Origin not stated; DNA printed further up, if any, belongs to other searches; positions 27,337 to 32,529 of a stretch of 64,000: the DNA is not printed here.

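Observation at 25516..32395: Candidate novel nucleotide/cofactor system: giant HD-HEAT-NTase-PRTase protein, LDH-fold protein and Fe-S flavoprotein in one operon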

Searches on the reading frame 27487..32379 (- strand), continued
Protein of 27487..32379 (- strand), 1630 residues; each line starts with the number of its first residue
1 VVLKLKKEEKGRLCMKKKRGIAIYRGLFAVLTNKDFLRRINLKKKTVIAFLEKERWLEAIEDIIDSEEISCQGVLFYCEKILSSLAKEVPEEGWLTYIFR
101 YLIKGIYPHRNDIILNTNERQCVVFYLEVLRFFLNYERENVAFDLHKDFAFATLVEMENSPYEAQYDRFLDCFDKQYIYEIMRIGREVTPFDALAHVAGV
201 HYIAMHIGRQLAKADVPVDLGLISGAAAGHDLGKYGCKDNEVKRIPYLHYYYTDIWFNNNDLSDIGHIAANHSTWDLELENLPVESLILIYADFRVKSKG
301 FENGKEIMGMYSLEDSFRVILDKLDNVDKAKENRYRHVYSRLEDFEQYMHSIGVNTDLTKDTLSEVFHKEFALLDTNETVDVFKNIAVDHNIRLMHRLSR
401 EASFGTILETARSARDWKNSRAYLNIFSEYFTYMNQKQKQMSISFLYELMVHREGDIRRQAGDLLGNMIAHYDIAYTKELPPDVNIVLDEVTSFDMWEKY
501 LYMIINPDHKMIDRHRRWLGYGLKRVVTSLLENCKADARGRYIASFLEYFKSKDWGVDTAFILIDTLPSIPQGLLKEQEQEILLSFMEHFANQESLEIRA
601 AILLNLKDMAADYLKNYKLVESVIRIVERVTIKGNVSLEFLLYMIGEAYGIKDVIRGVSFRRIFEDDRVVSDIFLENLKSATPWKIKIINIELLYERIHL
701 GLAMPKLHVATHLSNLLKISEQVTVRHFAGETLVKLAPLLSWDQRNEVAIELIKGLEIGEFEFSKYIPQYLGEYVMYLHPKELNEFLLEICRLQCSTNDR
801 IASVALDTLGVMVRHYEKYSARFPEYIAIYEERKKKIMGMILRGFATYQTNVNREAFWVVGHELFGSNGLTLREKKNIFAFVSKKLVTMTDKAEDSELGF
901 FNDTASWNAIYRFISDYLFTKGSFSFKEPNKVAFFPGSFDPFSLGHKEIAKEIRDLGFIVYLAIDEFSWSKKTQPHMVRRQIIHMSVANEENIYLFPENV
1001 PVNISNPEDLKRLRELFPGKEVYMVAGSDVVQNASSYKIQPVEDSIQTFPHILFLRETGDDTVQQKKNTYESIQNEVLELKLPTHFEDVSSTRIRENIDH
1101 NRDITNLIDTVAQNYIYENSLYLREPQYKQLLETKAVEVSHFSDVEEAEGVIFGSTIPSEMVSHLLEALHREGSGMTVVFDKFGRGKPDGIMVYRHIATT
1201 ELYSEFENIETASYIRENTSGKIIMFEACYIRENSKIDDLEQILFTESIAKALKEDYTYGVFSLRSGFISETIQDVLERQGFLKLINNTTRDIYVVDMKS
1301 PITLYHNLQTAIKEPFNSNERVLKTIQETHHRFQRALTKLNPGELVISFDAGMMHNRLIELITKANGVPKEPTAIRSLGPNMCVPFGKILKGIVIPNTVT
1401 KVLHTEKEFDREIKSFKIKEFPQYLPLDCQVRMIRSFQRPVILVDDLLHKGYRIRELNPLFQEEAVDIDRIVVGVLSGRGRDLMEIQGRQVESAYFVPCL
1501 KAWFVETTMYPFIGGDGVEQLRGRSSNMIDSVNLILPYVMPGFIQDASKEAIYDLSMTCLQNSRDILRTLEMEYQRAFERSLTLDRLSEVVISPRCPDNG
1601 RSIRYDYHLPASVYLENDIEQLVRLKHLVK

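Call 64: search_protein_families(library=pfam, proteins=[L010:14919-15836:+, L010:15858-16457:+, L010:16672-17253:+, L010:17525-18478:-, L035:7062-8582:+, L035:8632-9234:+, L035:9634-10689:+, L035:11400-12689:+, L035:67-1752:-, L010:8003-9619:+], max_evalue=0.001)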
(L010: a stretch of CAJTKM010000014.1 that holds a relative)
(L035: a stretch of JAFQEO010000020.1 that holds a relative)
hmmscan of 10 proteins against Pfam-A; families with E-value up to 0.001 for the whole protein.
L010:14919-15836:+ (305 aa): 2 families
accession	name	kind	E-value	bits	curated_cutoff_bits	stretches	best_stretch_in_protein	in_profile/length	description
PF01418.23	HTH_6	-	1.3e-16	60.7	28.3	1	28-91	10-73/77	Helix-turn-helix domain, rpiR family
PF01380.27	SIS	-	8.6e-14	51.9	25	1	156-276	5-128/131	SIS domain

L010:15858-16457:+ (199 aa): 1 family
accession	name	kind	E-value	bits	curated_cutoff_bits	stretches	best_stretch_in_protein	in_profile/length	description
PF01812.26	5-FTHF_cyc-lig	-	1.2e-40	139.9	27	1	14-189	1-186/186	5-formyltetrahydrofolate cyclo-ligase family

L010:16672-17253:+ (193 aa): 2 families
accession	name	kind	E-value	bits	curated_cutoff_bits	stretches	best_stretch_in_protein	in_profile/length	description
PF01965.30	DJ-1_PfpI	-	1.4e-41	142.5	26.6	1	12-174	1-164/165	DJ-1/PfpI family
PF07685.20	GATase_3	-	9.2e-05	22.6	27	1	67-120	33-89/196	CobB/CobQ-like glutamine amidotransferase domain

L010:17525-18478:- (317 aa): 0 families

L035:7062-8582:+ (506 aa): 2 families
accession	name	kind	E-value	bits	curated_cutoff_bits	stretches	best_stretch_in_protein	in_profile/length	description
PF00990.26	GGDEF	-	1.5e-42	145.6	23.8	1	337-493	1-160/161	Diguanylate cyclase, GGDEF domain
PF24898.2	GGDEF_GdpP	-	2.8e-06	28.1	30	1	376-491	2-112/126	Cyclic-di-AMP phosphodiesterase GdpP-like, GGDEF domain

L035:8632-9234:+ (200 aa): 1 family
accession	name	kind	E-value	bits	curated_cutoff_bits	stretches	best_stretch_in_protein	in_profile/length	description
PF10502.14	Peptidase_S26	-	8.7e-54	182.4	22.9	1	38-192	2-168/168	Signal peptidase, peptidase S26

L035:9634-10689:+ (351 aa): 1 family
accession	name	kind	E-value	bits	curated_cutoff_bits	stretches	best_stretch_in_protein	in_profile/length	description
PF02618.21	YceG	-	1.2e-87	294.3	32.4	1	58-347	1-274/275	YceG-like family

L035:11400-12689:+ (429 aa): 2 families
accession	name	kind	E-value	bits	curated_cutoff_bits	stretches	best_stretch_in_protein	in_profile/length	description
PF01136.24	Peptidase_U32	-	4.2e-103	344.1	22.4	1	97-328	2-232/233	Peptidase family U32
PF16325.11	Peptidase_U32_C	-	6.8e-30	103.5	28.2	1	341-423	1-83/83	Peptidase family U32 C-terminal domain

L035:67-1752:- (561 aa): 4 families
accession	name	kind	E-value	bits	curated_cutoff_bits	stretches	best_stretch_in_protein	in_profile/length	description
PF08706.16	D5_N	-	1.2e-14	55.2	22.4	1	103-265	1-143/145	D5 N terminal like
PF19263.5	DUF5906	-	2e-07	32.1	27.6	1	297-415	1-113/114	Family of unknown function (DUF5906)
PF03288.22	Pox_D5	-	7.8e-05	23.5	21.4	1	485-535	9-64/86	Poxvirus D5 protein-like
PF02257.21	RFX_DNA_binding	-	0.00068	20.6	27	0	483-528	5-50/79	RFX DNA-binding domain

L010:8003-9619:+ (538 aa): 0 families

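Call 66: search_protein_families(library=padloc, proteins=[window:27490-32337:-, P0121], max_evalue=0.01)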
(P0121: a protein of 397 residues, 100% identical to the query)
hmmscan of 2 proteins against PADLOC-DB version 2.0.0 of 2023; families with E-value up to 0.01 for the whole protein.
window:27490-32337:- (1616 aa): 0 families

P0121 (397 aa): 0 families

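Call 75: search_solved_structures(query=A11, max_evalue=0.001, show_alignments=1)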
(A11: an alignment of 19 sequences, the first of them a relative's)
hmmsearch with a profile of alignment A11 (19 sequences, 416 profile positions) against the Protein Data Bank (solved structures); distinct sequences matched with E-value up to 0.001: 15.
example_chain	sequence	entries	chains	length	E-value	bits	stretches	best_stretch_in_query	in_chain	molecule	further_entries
3d0o_A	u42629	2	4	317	3.7e-07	32.9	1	111-255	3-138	L-lactate dehydrogenase 1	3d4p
3h3j_A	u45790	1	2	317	5.6e-07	32.3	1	111-255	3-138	L-lactate dehydrogenase 1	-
9dq7_P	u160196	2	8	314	3.9e-06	29.6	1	114-255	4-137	L-lactate dehydrogenase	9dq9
2zqy_A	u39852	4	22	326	4.5e-06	29.3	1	111-255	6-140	L-lactate dehydrogenase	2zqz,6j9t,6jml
6j9s_A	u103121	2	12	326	4.6e-06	29.3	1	111-255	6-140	L-lactate dehydrogenase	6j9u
4q3n_A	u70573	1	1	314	1.1e-05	28.1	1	200-256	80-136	MGS-M5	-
4lmr_A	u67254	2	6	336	4.5e-05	26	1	110-255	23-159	L-lactate dehydrogenase 1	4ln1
4m1q_A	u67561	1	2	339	6e-05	25.6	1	107-255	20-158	L-lactate dehydrogenase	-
8rs5_A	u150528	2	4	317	0.00014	24.4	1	121-255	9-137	Malate dehydrogenase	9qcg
9end_A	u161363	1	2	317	0.00014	24.4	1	121-255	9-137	Malate dehydrogenase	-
1llc_A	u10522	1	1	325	0.00017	24.2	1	112-255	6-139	L-LACTATE DEHYDROGENASE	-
8rwl_A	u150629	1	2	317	0.00018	24.1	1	121-255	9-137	Malate dehydrogenase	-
3pqd_A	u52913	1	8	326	0.00075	22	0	115-254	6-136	L-lactate dehydrogenase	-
3pqe_A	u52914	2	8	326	0.00075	22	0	115-254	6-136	L-lactate dehydrogenase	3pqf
3wsv_A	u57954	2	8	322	0.00091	21.7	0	201-254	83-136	L-lactate dehydrogenase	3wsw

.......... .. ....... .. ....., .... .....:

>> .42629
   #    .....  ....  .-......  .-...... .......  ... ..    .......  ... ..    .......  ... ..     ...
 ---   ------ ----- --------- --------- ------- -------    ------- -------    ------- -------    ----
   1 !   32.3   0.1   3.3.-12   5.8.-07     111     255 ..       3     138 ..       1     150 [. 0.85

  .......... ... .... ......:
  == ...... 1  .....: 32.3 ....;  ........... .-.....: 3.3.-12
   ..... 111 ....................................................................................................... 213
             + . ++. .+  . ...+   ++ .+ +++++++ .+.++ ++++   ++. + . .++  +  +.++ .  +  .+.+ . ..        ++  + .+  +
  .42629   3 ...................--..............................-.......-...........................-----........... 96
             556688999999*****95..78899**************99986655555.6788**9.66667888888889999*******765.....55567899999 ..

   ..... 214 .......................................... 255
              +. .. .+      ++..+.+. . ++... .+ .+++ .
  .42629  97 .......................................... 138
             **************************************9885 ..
